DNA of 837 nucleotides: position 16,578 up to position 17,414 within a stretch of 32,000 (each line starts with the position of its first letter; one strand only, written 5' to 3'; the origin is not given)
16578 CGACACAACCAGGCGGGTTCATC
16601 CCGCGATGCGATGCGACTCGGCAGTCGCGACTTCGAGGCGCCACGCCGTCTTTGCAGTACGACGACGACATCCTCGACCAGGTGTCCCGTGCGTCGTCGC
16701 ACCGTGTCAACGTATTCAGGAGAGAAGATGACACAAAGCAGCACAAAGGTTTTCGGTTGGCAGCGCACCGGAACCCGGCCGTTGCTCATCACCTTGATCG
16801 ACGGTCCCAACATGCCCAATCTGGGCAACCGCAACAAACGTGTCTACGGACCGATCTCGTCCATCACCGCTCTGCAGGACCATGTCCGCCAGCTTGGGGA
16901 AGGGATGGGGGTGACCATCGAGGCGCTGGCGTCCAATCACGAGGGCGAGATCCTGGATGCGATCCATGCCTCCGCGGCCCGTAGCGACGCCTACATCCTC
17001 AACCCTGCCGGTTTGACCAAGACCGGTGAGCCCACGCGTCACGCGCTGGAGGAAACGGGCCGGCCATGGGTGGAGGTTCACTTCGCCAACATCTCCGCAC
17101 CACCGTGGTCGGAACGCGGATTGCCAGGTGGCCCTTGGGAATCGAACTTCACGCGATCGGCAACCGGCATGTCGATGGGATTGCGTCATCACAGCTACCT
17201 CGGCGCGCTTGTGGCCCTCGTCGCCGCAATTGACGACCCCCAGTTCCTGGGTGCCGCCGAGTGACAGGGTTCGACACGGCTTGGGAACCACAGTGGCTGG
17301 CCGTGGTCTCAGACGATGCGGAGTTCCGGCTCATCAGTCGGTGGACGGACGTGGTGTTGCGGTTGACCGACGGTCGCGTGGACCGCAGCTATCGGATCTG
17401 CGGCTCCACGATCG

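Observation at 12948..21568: GntR-centred divergent supercluster (about 8.6 kb) encoding an unassigned catabolic pathway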

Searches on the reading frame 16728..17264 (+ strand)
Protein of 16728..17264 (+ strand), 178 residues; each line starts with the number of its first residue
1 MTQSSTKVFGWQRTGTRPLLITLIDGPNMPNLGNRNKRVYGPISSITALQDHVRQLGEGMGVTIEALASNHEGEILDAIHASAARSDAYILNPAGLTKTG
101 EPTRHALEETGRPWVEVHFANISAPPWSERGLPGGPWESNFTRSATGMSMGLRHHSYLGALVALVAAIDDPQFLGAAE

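Call 4: search_protein_families(library=pfam, proteins=[window:16728-17264:+], max_evalue=0.01)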
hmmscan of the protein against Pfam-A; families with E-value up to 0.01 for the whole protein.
window:16728-17264:+ (178 aa): 1 family
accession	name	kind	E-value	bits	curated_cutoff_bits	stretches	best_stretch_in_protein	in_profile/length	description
PF01220.24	DHquinase_II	-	2.8e-29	102.1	23.3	1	21-164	2-137/138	Dehydroquinase class II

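Call 5: search_protein_families(library=ncbifam, proteins=[window:16728-17264:+], max_evalue=0.01)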
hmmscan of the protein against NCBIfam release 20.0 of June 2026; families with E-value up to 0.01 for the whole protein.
window:16728-17264:+ (178 aa): 5 families
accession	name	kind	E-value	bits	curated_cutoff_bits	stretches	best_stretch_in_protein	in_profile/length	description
NF003807.0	PRK05395.1-4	subfamily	5.3e-25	87.7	130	1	21-168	6-145/148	type II 3-dehydroquinate dehydratase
NF003805.0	PRK05395.1-2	subfamily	1.8e-24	85.9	146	1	21-168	4-143/147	type II 3-dehydroquinate dehydratase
TIGR01088.1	aroQ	equivalog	2.3e-24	85.7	169.85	1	21-166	2-139/141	type II 3-dehydroquinate dehydratase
NF003804.0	PRK05395.1-1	subfamily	1e-20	73.9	195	1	21-168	7-147/151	type II 3-dehydroquinate dehydratase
NF003806.0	PRK05395.1-3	subfamily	4.4e-20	71.6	171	1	21-168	5-144/149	type II 3-dehydroquinate dehydratase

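Call 10: find_homologous_proteins(query=window:16728-17264:+, max_evalue=0.00001)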
Query window:16728-17264:+ (178 aa): 198 proteins with E <= 0.00001 among 320 candidates; the best 120 are listed.
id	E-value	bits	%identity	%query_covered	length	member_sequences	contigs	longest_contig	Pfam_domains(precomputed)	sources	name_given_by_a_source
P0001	2.5e-103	361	89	100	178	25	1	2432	PF01220.25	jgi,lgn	jgi:3-dehydroquinate dehydratase-2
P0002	4.5e-101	354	88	100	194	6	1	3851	PF01220.25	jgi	jgi:3-dehydroquinate dehydratase-2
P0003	3.6e-99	348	87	100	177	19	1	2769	PF01220.25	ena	-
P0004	2.0e-97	342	85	98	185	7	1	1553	PF01220.25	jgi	jgi:3-dehydroquinate dehydratase-2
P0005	1.9e-92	326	83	95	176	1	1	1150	PF01220.25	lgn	-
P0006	3.5e-92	325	82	98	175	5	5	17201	PF01220.25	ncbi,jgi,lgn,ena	-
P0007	4.7e-92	325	82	99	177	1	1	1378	PF01220.25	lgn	-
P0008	1.3e-89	317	79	98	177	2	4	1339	PF01220.25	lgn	-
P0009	3.7e-89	315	78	98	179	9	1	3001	PF01220.25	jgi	jgi:3-dehydroquinate dehydratase-2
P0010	3.9e-89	315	81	93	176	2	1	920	PF01220.25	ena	-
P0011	7.0e-89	314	78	97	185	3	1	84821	PF01220.25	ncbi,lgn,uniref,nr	ncbi:dehydroquinase [Comamonas testosteroni]|uniref:3-dehydroquinate dehydratase n=1 Tax=Comamonas t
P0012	1.6e-88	313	80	94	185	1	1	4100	PF01220.25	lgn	-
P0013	2.1e-88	313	80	95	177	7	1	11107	PF01220.25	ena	-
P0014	8.0e-88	311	78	96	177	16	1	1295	PF01220.25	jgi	jgi:3-dehydroquinate dehydratase-2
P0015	5.1e-87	308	77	98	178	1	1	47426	PF01220.25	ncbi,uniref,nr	ncbi:3-dehydroquinate dehydratase [Streptomyces sp. ISL-12]|uniref:type II 3-dehydroquinate dehydrat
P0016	6.8e-87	308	77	98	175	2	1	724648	PF01220.25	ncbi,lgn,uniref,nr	ncbi:type II 3-dehydroquinate dehydratase [Paraburkholderia bannensis]|uniref:type II 3-dehydroquina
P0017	1.6e-86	307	79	96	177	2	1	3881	PF01220.25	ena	-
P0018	4.1e-86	305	77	99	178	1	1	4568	PF01220.25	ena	-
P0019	2.0e-85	303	78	94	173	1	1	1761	PF01220.25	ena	-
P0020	5.6e-85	302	78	95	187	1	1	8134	PF01220.25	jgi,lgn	jgi:3-dehydroquinate dehydratase-2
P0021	1.0e-84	301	84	86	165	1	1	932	PF01220.25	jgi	jgi:3-dehydroquinate dehydratase-2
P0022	3.0e-84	299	72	99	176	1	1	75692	PF01220.25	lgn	-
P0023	3.0e-81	290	75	93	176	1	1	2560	PF01220.25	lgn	-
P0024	6.6e-79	282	72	98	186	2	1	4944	PF01220.25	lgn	-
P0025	1.0e-78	281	73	96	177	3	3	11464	PF01220.25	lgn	-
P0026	1.3e-77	278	72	97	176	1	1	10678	PF01220.25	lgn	-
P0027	1.8e-77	277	72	96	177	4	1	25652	PF01220.25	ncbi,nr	ncbi:MAG: type II 3-dehydroquinate dehydratase [Bordetella sp.]|nr:type II 3-dehydroquinate dehydrat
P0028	1.4e-75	271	68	94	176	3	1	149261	PF01220.25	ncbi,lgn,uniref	ncbi:type II 3-dehydroquinate dehydratase (plasmid) [Rhodococcoides fascians]|uniref:type II 3-dehyd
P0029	1.4e-75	271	71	94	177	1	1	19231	PF01220.25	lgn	-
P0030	4.6e-68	247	89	70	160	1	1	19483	PF01220.25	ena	-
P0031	6.9e-68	246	63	98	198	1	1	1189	PF01220.25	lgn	-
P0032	7.3e-68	246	66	92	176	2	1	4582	PF01220.25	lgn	-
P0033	3.7e-63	231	67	88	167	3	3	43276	PF01220.25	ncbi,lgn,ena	-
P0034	7.2e-63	230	65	89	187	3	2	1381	PF01220.25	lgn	-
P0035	1.0e-62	229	65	92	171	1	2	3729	PF01220.25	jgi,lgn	jgi:3-dehydroquinate dehydratase-2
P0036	1.1e-62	229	64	92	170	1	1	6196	PF01220.25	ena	-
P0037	1.5e-62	229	63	92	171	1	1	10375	PF01220.25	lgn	-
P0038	3.1e-62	228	63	92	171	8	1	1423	PF01220.25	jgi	jgi:3-dehydroquinate dehydratase-2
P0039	6.3e-62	227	66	88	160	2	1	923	PF01220.25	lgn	-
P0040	7.1e-61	223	63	92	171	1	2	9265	PF01220.25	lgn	-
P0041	1.0e-60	223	65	92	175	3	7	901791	PF01220.25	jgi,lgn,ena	jgi:3-dehydroquinate dehydratase-2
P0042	2.2e-60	222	63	92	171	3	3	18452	PF01220.25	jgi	jgi:3-dehydroquinate dehydratase-2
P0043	6.2e-60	220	63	92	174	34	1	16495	PF01220.25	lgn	-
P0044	2.5e-59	218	63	92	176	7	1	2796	PF01220.25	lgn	-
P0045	3.9e-59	218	64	87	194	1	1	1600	PF01220.25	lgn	-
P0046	2.6e-58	215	60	92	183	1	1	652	PF01220.25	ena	-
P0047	1.7e-57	212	60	94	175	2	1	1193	PF01220.25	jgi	jgi:3-dehydroquinate dehydratase II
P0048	7.1e-56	207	60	96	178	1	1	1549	PF01220.25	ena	-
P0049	1.4e-55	206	59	92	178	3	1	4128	PF01220.25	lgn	-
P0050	1.6e-55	206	61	92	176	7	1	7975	PF01220.25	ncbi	-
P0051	7.8e-55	203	61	87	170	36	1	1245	PF01220.25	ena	-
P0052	1.3e-54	203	59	93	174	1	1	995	PF01220.25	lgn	-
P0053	3.9e-54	201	60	92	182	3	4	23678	PF01220.25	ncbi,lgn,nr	ncbi:MAG: type II 3-dehydroquinate dehydratase [Actinomycetia bacterium]|nr:type II 3-dehydroquinate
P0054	5.3e-54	201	60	87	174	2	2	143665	PF01220.25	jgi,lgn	-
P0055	5.7e-54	201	59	92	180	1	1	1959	PF01220.25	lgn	-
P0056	6.2e-54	201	60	87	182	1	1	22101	PF01220.25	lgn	-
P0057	2.5e-53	199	59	92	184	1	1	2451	PF01220.25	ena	-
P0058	3.4e-53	198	59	93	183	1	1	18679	PF01220.25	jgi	jgi:3-dehydroquinate dehydratase-2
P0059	8.4e-53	197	69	72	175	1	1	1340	PF01220.25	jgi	jgi:3-dehydroquinate dehydratase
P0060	1.2e-52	196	60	88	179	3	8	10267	PF01220.25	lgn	-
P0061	3.9e-52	195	57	97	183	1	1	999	PF01220.25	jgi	jgi:3-dehydroquinate dehydratase-2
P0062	1.5e-51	193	53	98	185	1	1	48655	PF01220.25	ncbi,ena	-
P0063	7.9e-51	190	59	88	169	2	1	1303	PF01220.25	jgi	-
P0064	1.9e-50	189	59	91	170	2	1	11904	PF01220.25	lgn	-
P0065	2.3e-50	189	60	87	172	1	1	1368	PF01220.25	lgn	-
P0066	1.0e-49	187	61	87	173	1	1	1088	PF01220.25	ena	-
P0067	1.4e-49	186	61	87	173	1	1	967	PF01220.25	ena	-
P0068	1.4e-49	186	61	87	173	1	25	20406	PF01220.25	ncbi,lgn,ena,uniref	ncbi:unannotated protein [freshwater metagenome]|uniref:3-dehydroquinate dehydratase n=1 Tax=freshwa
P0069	1.4e-49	186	58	88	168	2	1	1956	PF01220.25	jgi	jgi:3-dehydroquinate dehydratase II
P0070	2.1e-49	186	58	89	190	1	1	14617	PF01220.25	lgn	-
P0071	4.5e-49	185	56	92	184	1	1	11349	PF01220.25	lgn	-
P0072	5.1e-49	185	60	87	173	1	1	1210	PF01220.25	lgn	-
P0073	1.2e-48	183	53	97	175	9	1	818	PF01220.25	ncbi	-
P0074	1.8e-48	183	57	92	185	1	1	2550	PF01220.25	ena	-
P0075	1.8e-48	183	54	95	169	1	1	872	PF01220.25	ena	-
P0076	3.3e-48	182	55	90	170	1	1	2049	PF01220.25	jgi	jgi:3-dehydroquinate dehydratase II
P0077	4.1e-48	182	58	87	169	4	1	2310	PF01220.25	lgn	-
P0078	5.3e-48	181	55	80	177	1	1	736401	PF01220.25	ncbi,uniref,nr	ncbi:type II 3-dehydroquinate dehydratase [Nakamurella sp. YIM 132087]|uniref:3-dehydroquinate dehyd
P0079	5.5e-48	181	56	90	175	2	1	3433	PF01220.25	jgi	-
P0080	1.1e-47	180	55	92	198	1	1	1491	PF01220.25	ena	-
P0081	1.2e-47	180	56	88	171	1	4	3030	PF01220.25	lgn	-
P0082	2.0e-47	179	56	87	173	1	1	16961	PF01220.25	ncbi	-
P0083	2.1e-47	179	55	92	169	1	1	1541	PF01220.25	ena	-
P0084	2.5e-47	179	56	88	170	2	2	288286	PF01220.25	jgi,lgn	jgi:3-dehydroquinate dehydratase-2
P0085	3.1e-47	179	55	87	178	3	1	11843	PF01220.25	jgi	jgi:3-dehydroquinate dehydratase-2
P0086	4.5e-47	178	55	93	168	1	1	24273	PF01220.25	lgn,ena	-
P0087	7.5e-47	177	58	87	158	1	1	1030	PF01220.25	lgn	-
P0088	1.1e-46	177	54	87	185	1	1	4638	PF01220.25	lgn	-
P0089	2.0e-46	176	55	87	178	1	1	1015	PF01220.25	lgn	-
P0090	2.6e-46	176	74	62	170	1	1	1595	PF01220.25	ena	-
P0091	4.2e-46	175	55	77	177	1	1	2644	PF01220.25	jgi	jgi:3-dehydroquinate dehydratase-2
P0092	4.5e-46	175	54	94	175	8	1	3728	PF01220.25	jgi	jgi:3-dehydroquinate dehydratase-2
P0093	5.2e-46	175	56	87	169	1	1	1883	PF01220.25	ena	-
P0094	5.4e-46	175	56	88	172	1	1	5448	PF01220.25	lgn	-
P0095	7.3e-46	174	55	89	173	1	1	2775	PF01220.25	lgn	-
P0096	8.8e-46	174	54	90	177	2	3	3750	PF01220.25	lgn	-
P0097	1.0e-45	174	55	88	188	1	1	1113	PF01220.25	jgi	jgi:3-dehydroquinate dehydratase-2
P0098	1.1e-45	174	53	92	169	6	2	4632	PF01220.25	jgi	jgi:3-dehydroquinate dehydratase II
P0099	2.2e-45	173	55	87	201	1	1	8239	PF01220.25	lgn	-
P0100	2.6e-45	172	54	87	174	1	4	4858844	PF01220.25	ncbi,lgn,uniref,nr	ncbi:type II 3-dehydroquinate dehydratase [Gordonia humi]|uniref:3-dehydroquinate dehydratase n=1 Ta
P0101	2.6e-45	172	54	88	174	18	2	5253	PF01220.25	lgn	-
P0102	2.7e-45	172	53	90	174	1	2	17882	PF01220.25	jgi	jgi:3-dehydroquinate dehydratase-2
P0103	3.2e-45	172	54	90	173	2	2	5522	PF01220.25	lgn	-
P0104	3.5e-45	172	54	88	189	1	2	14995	PF01220.25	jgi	jgi:3-dehydroquinate dehydratase-2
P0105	6.4e-45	171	51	93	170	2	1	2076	PF01220.25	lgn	-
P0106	8.1e-45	171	53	79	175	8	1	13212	PF01220.25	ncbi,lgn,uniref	ncbi:type II 3-dehydroquinate dehydratase [Amycolatopsis sp. NPDC005232]|uniref:type II 3-dehydroqui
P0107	1.1e-44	170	53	92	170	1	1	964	PF01220.25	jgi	jgi:3-dehydroquinate dehydratase-2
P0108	1.3e-44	170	52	87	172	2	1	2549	PF01220.25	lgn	-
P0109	1.4e-44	170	54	87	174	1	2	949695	PF01220.25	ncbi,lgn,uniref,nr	ncbi:type II 3-dehydroquinate dehydratase [Rhodococcus sp. T7]|uniref:type II 3-dehydroquinate dehyd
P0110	1.5e-44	170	52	77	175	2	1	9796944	PF01220.25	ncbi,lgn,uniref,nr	ncbi:type II 3-dehydroquinate dehydratase [Amycolatopsis sp. FDAARGOS 1241]|uniref:type II 3-dehydro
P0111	2.6e-44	169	53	88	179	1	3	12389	PF01220.25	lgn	-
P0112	2.7e-44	169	52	90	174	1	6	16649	PF01220.25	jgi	jgi:3-dehydroquinate dehydratase II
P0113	2.8e-44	169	52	77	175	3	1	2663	PF01220.25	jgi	jgi:3-dehydroquinate dehydratase-2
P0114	3.2e-44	169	54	92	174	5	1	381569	PF01220.25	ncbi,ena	-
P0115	5.2e-44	168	57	87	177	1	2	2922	PF01220.25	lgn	-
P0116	5.4e-44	168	53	87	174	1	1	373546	PF01220.25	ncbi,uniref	ncbi:type II 3-dehydroquinate dehydratase [Streptomyces sp. NPDC005438]|uniref:type II 3-dehydroquin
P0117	8.2e-44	168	53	87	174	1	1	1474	PF01220.25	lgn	-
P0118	1.6e-43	167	51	94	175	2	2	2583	PF01220.25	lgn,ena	-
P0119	1.9e-43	166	52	90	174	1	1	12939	PF01220.25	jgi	jgi:3-dehydroquinate dehydratase II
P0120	2.0e-43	166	53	90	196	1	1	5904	PF01220.25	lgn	-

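Call 11: find_encoding_contigs(protein=P0011, flank=10000, max_places=2)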
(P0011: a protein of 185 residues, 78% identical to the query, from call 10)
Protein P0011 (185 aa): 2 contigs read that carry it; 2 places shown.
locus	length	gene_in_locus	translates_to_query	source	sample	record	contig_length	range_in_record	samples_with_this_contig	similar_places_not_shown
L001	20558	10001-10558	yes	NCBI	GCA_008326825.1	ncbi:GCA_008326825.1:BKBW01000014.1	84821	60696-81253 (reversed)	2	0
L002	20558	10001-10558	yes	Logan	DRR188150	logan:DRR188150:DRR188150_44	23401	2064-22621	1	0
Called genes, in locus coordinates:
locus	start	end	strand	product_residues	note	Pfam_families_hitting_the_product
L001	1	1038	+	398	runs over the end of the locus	PF02515:CoA_transf_3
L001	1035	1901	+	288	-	PF27832:Htd2, PF13452:FAS1_DH_region (weak)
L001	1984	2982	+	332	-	PF03401:TctC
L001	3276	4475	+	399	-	PF00589:Phage_integrase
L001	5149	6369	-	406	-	PF07690:MFS_1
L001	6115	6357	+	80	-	-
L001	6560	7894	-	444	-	PF07690:MFS_1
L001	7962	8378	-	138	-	PF02627:CMD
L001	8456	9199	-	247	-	PF00392:GntR, PF07729:FCD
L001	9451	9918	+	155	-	PF13577:SnoaL_4, PF12680:SnoaL_2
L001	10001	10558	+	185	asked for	PF01220:DHquinase_II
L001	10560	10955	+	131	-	-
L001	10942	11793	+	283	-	PF00561:Abhydrolase_1, PF12146:Hydrolase_4 (faint), PF12697:Abhydrolase_6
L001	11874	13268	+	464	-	PF00171:Aldedh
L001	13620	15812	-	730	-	-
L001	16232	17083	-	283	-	PF19975:DO-GTPase1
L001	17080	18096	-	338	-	PF19975:DO-GTPase1 (weak), PF19993:DO-GTPase2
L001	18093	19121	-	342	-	PF19994:GASH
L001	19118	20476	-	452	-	PF00149:Metallophos, PF12850:Metallophos_2 (faint), PF19976:GAAD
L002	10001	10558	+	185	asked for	PF01220:DHquinase_II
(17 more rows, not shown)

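Call 12: find_encoding_contigs(protein=P0016, flank=10000, max_places=2)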
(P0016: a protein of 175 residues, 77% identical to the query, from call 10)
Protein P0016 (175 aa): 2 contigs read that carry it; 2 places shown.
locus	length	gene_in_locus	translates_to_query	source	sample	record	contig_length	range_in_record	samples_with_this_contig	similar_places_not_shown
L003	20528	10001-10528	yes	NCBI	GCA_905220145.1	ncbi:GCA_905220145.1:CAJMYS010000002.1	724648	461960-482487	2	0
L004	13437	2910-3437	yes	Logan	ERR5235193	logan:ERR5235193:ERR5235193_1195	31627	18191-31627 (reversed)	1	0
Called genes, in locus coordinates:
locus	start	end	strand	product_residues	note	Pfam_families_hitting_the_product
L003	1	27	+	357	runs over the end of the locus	PF13609:Porin_4, PF00267:Porin_1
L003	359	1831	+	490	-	PF01425:Amidase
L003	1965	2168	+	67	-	PF11755:DUF3311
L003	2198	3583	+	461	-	PF00474:SSF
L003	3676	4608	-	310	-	PF00126:HTH_1, PF03466:LysR_substrate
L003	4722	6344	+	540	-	PF00501:AMP-binding, PF13193:AMP-binding_C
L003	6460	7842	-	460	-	PF07690:MFS_1, PF06779:MFS_4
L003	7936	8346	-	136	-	PF02627:CMD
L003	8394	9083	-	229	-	PF13412:HTH_24 (faint), PF00392:GntR, PF14502:HTH_41 (faint), PF07729:FCD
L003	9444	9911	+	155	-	PF13577:SnoaL_4, PF12680:SnoaL_2, PF13474:SnoaL_3 (weak), PF14534:DUF4440 (weak)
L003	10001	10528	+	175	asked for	PF01220:DHquinase_II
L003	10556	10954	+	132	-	-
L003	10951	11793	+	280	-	PF00561:Abhydrolase_1, PF12697:Abhydrolase_6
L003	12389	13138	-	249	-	PF02463:SMC_N (faint), PF03215:Rad17 (weak), PF00005:ABC_tran, PF13304:AAA_21 (faint)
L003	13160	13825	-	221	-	PF00528:BPD_transp_1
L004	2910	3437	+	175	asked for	PF01220:DHquinase_II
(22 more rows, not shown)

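Call 13: find_encoding_contigs(protein=P0028, flank=10000, max_places=2)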
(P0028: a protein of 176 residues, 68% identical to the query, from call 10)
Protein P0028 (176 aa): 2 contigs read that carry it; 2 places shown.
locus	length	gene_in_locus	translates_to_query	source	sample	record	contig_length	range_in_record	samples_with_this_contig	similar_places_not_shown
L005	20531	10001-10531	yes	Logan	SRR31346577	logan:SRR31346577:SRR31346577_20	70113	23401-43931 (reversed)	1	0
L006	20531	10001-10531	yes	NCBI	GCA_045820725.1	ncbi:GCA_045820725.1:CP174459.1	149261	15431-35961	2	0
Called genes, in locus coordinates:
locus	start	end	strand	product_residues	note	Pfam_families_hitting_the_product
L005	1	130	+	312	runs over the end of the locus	PF00296:Bac_luciferase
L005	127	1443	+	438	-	PF00296:Bac_luciferase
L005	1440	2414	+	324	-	PF19300:BPD_transp_1_N, PF00528:BPD_transp_1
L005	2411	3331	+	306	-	PF00528:BPD_transp_1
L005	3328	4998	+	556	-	PF00158:Sigma54_activat (faint), PF00005:ABC_tran, PF02463:SMC_N (faint), PF13191:AAA_16 (faint), PF13401:AAA_22 (faint), PF13555:AAA_29 (faint), PF20720:nSTAND3 (faint), PF00005:ABC_tran, +3 more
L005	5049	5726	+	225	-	PF00392:GntR, PF07729:FCD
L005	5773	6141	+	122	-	PF00581:Rhodanese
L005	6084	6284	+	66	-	-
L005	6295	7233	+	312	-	PF00682:HMGL-like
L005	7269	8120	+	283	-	PF00581:Rhodanese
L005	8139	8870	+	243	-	PF04199:Cyclase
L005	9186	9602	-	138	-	-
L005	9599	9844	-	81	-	-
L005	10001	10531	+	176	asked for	PF01220:DHquinase_II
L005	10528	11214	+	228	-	PF00392:GntR, PF07729:FCD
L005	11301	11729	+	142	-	-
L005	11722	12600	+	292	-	PF00561:Abhydrolase_1, PF12146:Hydrolase_4, PF12697:Abhydrolase_6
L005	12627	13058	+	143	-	PF02627:CMD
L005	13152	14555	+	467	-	PF07690:MFS_1, PF06779:MFS_4 (weak)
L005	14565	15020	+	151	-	PF13577:SnoaL_4, PF12680:SnoaL_2 (weak)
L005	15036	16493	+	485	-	PF00171:Aldedh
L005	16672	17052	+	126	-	PF00903:Glyoxalase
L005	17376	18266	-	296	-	PF00126:HTH_1, PF03466:LysR_substrate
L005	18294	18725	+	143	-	PF12146:Hydrolase_4 (weak), PF00561:Abhydrolase_1, PF12697:Abhydrolase_6 (weak)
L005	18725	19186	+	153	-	-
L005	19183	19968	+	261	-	PF00296:Bac_luciferase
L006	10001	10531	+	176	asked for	PF01220:DHquinase_II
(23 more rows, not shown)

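Call 25: find_related_loci(query=A2, collection=genome_contigs, flank=10000)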
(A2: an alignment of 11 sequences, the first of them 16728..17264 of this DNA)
Query A2 (178 aa) in genome_contigs; peptide patterns used: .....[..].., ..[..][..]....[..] (x = any residue, [..] = any of these).
369 stretches matched a pattern; 60 encode a relative of the query (tblastn E <= 1e-3); 59 distinct loci.
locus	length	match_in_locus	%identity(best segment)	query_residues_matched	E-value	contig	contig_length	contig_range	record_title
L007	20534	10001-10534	90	1-178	1e-107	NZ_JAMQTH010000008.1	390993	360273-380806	Mycobacterium sp. 21AC1 NODE_8_length_390993_cov_94.418599, whole genome shotgun sequence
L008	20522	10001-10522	78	1-175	6e-92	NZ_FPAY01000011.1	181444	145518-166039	Arthrobacter sp. ov118, whole genome shotgun sequence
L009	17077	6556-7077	77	1-175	2e-90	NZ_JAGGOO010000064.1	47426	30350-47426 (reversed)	Streptomyces sp. ISL-12 ISL12_65, whole genome shotgun sequence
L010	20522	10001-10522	74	5-178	9e-85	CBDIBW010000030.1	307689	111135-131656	MAG: Thioclava sp. isolate e8dd7a4f-515c-418b-a04d-57cbf326b16c genome assembly, contig: contig_30, whole genome shotgun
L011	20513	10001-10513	72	5-175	7e-81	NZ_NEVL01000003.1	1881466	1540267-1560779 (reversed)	Bordetella genomosp. 1 strain AU17610 NODE_5_length_449437_cov_23.4316_ID_9, whole genome shotgun sequence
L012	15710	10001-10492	63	13-176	9e-69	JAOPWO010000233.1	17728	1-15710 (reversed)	MAG: Modestobacter sp. isolate RYN_176 scaffold_2572082, whole genome shotgun sequence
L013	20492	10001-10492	63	13-176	1e-67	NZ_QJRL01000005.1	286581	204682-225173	Pseudomonas sp. LB-090624 NODE_5_length_286581_cov_22.075942, whole genome shotgun sequence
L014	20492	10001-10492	63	13-176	2e-67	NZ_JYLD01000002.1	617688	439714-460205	Pseudomonas helleri strain DSM 29165 2_617688_39.188, whole genome shotgun sequence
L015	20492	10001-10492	63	13-176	4e-65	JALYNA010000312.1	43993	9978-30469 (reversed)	MAG: Actinomycetota bacterium isolate ATA bin25 SD1493-95_k127_478905, whole genome shotgun sequence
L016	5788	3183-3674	57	13-176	6e-61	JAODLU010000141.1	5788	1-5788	MAG: Microbacteriaceae bacterium isolate RYN_73 scaffold_1135410, whole genome shotgun sequence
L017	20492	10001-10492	57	13-176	3e-60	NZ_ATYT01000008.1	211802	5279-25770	Thermocrispum municipale DSM 44069 YWMDRAFT_scaffold_6.7_C, whole genome shotgun sequence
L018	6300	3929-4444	56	5-176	1e-59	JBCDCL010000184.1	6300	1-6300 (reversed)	MAG: Planctomycetota bacterium isolate P01_G01_bin.16 k141_1280875_length_6300_cov_147.0000, whole genome shotgun sequen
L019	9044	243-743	57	9-175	1e-59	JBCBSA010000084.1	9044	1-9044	MAG: Planctomycetota bacterium isolate J06638_12 NODE_84_length_9044_cov_5.902308, whole genome shotgun sequence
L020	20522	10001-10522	55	2-175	1e-58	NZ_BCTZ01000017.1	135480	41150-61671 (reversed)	Sphingomonas soli NBRC 100801, whole genome shotgun sequence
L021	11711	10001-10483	60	13-173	4e-58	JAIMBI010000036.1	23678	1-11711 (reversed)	MAG: Actinomycetes bacterium isolate HOT.MB2.50 NODE_2094_length_23678_cov_72.850727, whole genome shotgun sequence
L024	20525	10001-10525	57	2-176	9e-58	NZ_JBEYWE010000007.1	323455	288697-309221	Streptomyces sp. NPDC047000 NPDC047000_50_A4.ctg-0007, whole genome shotgun sequence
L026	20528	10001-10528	56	2-177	7e-57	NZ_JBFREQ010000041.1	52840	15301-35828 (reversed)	Variovorax sp. M-6 SCAFFOLD_40, whole genome shotgun sequence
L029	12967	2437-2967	51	2-178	4e-55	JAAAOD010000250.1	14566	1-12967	MAG: Verrucomicrobia bacterium isolate GSL.Bin15 NODE_3028_length_14566_cov_0.599862, whole genome shotgun sequence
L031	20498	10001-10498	57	11-176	1e-54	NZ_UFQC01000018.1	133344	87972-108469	Achromobacter veterisilvae strain LMG 30378 isolate LMG 30378, whole genome shotgun sequence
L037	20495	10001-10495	54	12-176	1e-51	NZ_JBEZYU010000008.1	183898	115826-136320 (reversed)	Nocardia sp. NPDC024068 NPDC024068_294_C11.ctg-0008, whole genome shotgun sequence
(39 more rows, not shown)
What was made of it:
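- Tried and rejected: I used the DHQ-like alignment instead (call 25).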
